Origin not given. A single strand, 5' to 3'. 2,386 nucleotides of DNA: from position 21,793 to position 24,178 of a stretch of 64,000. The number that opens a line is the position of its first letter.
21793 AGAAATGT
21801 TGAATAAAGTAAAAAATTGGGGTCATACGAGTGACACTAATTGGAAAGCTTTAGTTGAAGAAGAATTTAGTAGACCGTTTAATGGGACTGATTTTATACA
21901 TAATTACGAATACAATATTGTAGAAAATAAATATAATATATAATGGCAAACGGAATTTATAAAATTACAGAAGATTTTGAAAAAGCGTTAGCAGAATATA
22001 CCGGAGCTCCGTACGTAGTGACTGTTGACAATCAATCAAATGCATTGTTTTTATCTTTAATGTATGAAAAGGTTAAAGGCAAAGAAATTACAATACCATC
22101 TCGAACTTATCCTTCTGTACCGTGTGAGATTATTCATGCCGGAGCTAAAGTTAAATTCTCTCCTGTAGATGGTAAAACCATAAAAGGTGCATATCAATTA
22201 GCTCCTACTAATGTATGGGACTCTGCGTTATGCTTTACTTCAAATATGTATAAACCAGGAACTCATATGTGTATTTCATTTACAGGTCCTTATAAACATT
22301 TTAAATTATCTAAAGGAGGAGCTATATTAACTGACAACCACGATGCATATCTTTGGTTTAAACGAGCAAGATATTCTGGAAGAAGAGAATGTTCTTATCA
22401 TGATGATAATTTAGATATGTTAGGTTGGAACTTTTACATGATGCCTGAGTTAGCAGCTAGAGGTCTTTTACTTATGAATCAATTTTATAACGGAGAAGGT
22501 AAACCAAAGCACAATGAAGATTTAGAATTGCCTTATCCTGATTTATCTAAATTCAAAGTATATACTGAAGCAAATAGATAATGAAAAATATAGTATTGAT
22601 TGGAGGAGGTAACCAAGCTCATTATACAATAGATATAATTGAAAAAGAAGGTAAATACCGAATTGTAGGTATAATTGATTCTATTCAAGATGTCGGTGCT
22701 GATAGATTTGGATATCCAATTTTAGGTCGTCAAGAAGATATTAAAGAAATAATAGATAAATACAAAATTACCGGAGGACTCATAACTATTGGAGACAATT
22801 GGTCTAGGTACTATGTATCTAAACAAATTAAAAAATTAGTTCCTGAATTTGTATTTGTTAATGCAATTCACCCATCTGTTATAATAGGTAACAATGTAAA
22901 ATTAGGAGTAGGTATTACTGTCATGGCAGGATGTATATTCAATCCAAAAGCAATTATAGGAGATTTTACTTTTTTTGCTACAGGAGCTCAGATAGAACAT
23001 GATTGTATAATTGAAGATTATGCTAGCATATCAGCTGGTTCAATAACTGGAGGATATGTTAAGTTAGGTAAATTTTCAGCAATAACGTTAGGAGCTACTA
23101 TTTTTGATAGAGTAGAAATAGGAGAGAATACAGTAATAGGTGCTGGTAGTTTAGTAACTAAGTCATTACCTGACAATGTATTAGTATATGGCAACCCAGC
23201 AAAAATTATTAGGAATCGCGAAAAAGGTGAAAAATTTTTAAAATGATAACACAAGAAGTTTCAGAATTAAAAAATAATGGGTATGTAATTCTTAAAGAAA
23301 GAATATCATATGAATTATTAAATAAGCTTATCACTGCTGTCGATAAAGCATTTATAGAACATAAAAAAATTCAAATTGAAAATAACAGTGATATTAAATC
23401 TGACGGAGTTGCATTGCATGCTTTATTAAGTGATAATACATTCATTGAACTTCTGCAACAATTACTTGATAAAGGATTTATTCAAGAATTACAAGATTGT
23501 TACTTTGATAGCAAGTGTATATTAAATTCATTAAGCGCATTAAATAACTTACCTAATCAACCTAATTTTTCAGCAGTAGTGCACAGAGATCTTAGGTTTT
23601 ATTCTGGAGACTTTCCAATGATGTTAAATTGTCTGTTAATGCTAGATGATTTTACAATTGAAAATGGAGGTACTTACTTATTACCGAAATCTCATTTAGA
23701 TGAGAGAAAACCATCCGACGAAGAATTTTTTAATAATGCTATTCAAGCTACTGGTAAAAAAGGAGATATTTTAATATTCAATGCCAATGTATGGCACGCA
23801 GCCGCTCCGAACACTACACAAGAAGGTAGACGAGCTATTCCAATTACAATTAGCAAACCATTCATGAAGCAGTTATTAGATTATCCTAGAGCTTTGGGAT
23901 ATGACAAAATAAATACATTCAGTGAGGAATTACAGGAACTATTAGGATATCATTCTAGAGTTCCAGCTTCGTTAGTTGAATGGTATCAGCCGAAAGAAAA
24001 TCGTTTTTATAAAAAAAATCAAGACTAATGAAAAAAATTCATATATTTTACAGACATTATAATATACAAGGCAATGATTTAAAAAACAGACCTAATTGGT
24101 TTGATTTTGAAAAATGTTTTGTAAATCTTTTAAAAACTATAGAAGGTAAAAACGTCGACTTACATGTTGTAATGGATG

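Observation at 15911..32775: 17-kb phage-encoded glycan-biosynthesis island with about 11 glycosyltransferases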

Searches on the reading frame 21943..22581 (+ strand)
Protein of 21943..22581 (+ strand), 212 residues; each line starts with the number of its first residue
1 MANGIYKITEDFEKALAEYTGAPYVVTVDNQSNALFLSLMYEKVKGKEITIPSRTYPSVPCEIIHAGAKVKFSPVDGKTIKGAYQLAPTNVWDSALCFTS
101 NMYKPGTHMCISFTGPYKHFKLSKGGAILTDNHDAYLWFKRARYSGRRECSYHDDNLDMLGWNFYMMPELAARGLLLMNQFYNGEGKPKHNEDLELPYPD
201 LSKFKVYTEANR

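Call 6: search_protein_families(library=pfam, proteins=[window:21943-22581:+], max_evalue=0.01)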
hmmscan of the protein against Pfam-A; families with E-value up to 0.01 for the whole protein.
window:21943-22581:+ (212 aa): 1 family
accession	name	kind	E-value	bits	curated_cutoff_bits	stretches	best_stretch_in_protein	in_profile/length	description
PF01041.23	DegT_DnrJ_EryC1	-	1.1e-15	58.2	19.8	1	7-80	24-98/360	DegT/DnrJ/EryC1/StrS aminotransferase family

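Call 12: search_protein_families(library=ncbifam, proteins=[window:21943-22581:+], max_evalue=0.01)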
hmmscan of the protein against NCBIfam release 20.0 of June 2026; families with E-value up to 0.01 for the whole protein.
window:21943-22581:+ (212 aa): 3 families
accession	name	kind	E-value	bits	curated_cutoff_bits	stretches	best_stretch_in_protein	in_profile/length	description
TIGR04181.1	NHT_00031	hypoth_equivalog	2.3e-08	33.3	420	1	10-80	33-104/359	LegC family aminotransferase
TIGR03588.1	PseC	equivalog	2.9e-08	33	423.5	1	9-79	32-103/380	UDP-4-amino-4,6-dideoxy-N-acetyl-beta-L-altrosamine transaminase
TIGR04427.1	PLP_DesI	equivalog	0.0017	17.6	650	1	8-79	53-123/390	dTDP-4-dehydro-6-deoxyglucose aminotransferase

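Call 92: search_solved_structures(query=window:21943-22581:+, max_evalue=0.001, show_alignments=2)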
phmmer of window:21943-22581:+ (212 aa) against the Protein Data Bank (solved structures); distinct sequences matched with E-value up to 0.001: 7.
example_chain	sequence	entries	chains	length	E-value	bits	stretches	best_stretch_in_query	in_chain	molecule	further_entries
7kz3_A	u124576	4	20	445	8e-06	29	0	10-79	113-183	Aminotransferase class I/II-fold pyridoxal phosphate-dependent enzyme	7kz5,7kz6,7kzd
7b0d_A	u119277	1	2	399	0.00027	24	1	9-79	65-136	Glutamine--scyllo-inositol transaminase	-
3bn1_A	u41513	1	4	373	0.00039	23.5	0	7-72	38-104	Perosamine synthetase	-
3dr7_A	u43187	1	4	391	0.00043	23.4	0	7-72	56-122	Putative perosamine synthetase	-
3dr4_A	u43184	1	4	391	0.00057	23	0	7-72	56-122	Putative perosamine synthetase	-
2c7t_A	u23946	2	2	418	0.00082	22.4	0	9-86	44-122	GLUTAMINE-2-DEOXY-SCYLLO-INOSOSE AMINOTRANSFERASE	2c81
5w71_A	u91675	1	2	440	0.00087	22.3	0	9-86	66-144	L-glutamine:2-deoxy-scyllo-inosose aminotransferase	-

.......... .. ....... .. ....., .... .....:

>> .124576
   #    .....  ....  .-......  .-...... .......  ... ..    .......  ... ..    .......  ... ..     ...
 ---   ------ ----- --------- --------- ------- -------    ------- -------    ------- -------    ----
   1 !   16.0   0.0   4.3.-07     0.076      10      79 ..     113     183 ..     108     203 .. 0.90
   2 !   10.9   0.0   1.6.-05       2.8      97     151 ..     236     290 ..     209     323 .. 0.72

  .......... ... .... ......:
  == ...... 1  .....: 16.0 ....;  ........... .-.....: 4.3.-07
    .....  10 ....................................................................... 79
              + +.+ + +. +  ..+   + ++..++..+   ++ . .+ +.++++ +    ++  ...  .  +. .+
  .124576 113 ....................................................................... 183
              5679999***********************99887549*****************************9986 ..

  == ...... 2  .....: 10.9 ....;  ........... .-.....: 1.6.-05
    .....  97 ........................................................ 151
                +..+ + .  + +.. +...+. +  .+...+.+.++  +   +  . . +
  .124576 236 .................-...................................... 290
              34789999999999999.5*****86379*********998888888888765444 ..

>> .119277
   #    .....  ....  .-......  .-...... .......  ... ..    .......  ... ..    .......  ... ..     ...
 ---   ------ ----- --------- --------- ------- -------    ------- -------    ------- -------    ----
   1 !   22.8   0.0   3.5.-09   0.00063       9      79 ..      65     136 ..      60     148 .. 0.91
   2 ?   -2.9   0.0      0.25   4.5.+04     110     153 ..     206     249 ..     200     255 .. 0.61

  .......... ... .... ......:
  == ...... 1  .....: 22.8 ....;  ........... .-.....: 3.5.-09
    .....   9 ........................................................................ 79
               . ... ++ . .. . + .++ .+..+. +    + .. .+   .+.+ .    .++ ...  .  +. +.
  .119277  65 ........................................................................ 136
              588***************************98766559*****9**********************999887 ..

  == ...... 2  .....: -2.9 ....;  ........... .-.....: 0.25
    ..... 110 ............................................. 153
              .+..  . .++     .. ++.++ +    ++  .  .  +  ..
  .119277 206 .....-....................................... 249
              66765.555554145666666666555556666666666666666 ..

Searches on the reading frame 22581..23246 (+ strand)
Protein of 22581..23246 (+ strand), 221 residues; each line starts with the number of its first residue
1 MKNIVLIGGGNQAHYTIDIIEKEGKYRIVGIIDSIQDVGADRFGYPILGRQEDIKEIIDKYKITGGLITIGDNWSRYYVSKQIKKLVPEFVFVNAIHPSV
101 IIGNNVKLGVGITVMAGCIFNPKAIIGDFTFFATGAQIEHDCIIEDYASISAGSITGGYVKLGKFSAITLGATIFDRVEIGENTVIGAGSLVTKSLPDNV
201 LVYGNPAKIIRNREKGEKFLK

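Call 6: search_protein_families(library=pfam, proteins=[window:22581-23246:+], max_evalue=0.01)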
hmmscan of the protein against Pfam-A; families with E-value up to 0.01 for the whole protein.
window:22581-23246:+ (221 aa): 3 families
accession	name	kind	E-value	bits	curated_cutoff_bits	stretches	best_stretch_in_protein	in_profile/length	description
PF00132.30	Hexapep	-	1.6e-11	43.8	27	2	124-157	2-35/36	Bacterial transferase hexapeptide (six repeats)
PF17836.7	PglD_N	-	2e-09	38.3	23.4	1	3-81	1-76/78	PglD N-terminal domain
PF25084.1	LbH_EIF2B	-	5.9e-05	23.5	54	0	137-187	23-71/105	EIF2B subunit epsilon LbH domain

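Call 12: search_protein_families(library=ncbifam, proteins=[window:22581-23246:+], max_evalue=0.01)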
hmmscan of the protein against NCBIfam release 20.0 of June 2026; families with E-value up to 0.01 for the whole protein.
window:22581-23246:+ (221 aa): 40 families (the best 25 are shown)
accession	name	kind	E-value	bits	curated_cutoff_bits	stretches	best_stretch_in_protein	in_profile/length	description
TIGR03570.1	NeuD_NnaD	subfamily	4.7e-51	173.3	160.8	1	4-208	2-202/202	NeuD/PglB/VioB family sugar acetyltransferase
NF007240.0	PRK09677.1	equivalog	6.1e-14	51.9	243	1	159-217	130-188/192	putative lipopolysaccharide biosynthesis O-acetyl transferase WbbJ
TIGR03532.1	DapD_Ac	equivalog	1e-13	51.4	231.75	1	94-214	87-215/231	2,3,4,5-tetrahydropyridine-2,6-dicarboxylate N-acetyltransferase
NF050158.1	CarbAnhydGPos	equivalog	1e-13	51.3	250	1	162-213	90-143/172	gamma carbonic anhydrase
TIGR01853.1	lipid_A_lpxD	equivalog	2.2e-13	49.8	242.5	2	137-212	232-307/325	UDP-3-O-(3-hydroxymyristoyl)glucosamine N-acyltransferase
NF002060.0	PRK00892.1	subfamily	9e-13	48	207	2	95-157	121-183/345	UDP-3-O-(3-hydroxymyristoyl)glucosamine N-acyltransferase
TIGR01852.1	lipid_A_lpxA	equivalog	1.6e-12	47.2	231.05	1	98-209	75-187/254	acyl-ACP--UDP-N-acetylglucosamine O-acyltransferase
NF003657.0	PRK05289.1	equivalog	3.5e-12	46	226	1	98-209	80-192/264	acyl-ACP--UDP-N-acetylglucosamine O-acyltransferase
NF007499.0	PRK10092.1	equivalog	1.4e-11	44.5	314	1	126-212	96-182/183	maltose O-acetyltransferase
NF058585.1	HptprglPActTf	PfamEq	4.4e-11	42.6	300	1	158-216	105-163/172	heptaprenylglyceryl phosphate O-acetyltransferase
TIGR03308.1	phn_thr-fam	hypoth_equivalog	1.1e-10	41.8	201.65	1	160-213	109-162/204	phosphonate metabolim protein, transferase hexapeptide repeat family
NF041874.1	EPS_EpsC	equivalog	6.6e-10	38.9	150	1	168-213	122-167/168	serine O-acetyltransferase EpsC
NF007797.0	PRK10502.1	subfamily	1.7e-09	37.5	192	1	112-214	87-180/183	WcaF family extracellular polysaccharide biosynthesis acetyltransferase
TIGR02287.1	PaaY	equivalog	1.8e-09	37.6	319.6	1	139-215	67-144/192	phenylacetic acid degradation protein PaaY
NF007076.0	PRK09527.1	equivalog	2.2e-09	37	347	1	163-216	135-188/203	galactoside O-acetyltransferase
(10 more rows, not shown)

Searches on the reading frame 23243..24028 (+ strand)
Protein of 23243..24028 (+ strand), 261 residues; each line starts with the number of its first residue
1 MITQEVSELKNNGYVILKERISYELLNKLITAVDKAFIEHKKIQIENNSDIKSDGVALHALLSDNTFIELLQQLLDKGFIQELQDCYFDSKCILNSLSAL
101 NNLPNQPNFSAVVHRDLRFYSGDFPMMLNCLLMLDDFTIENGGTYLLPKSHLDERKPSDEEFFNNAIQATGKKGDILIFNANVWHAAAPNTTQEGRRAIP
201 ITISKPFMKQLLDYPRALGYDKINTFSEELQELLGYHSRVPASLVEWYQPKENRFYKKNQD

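Call 6: search_protein_families(library=pfam, proteins=[window:23243-24028:+], max_evalue=0.01)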
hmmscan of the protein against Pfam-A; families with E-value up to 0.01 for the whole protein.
window:23243-24028:+ (261 aa): 2 families
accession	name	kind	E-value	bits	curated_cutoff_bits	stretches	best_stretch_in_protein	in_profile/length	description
PF05721.19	PhyH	-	1.8e-21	77.8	22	1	12-198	4-213/213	Phytanoyl-CoA dioxygenase (PhyH)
PF13759.12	2OG-FeII_Oxy_5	-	0.0009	20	27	1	156-200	55-99/101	Putative 2OG-Fe(II) oxygenase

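Call 12: search_protein_families(library=ncbifam, proteins=[window:23243-24028:+], max_evalue=0.01)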
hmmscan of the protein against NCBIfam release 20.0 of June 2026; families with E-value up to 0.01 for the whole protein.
window:23243-24028:+ (261 aa): 2 families
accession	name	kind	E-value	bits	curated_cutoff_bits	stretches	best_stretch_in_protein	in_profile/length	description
TIGR04436.1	SpoChoClust_3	subfamily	3.6e-06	26.4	200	1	4-232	7-229/300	putative 2OG-Fe(II) oxygenase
NF052437.1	MPhHdxlPhnYGIM8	equivalog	0.0011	18.4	500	1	67-202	72-212/260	methylphosphonate hydroxylase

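Call 100: search_protein_families(library=phrogs, proteins=[window:23243-24028:+], max_evalue=0.001)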
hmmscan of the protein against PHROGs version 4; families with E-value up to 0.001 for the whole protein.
window:23243-24028:+ (261 aa): 2 families
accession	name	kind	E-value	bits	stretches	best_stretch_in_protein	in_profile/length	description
phrog_81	-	moron, auxiliary metabolic gene and host takeover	0.00056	20.5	0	159-197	193-231/283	2OG-Fe(II) oxygenase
phrog_274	-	DNA, RNA and nucleotide metabolism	0.00085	20.2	0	52-199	49-173/192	DNA endonuclease V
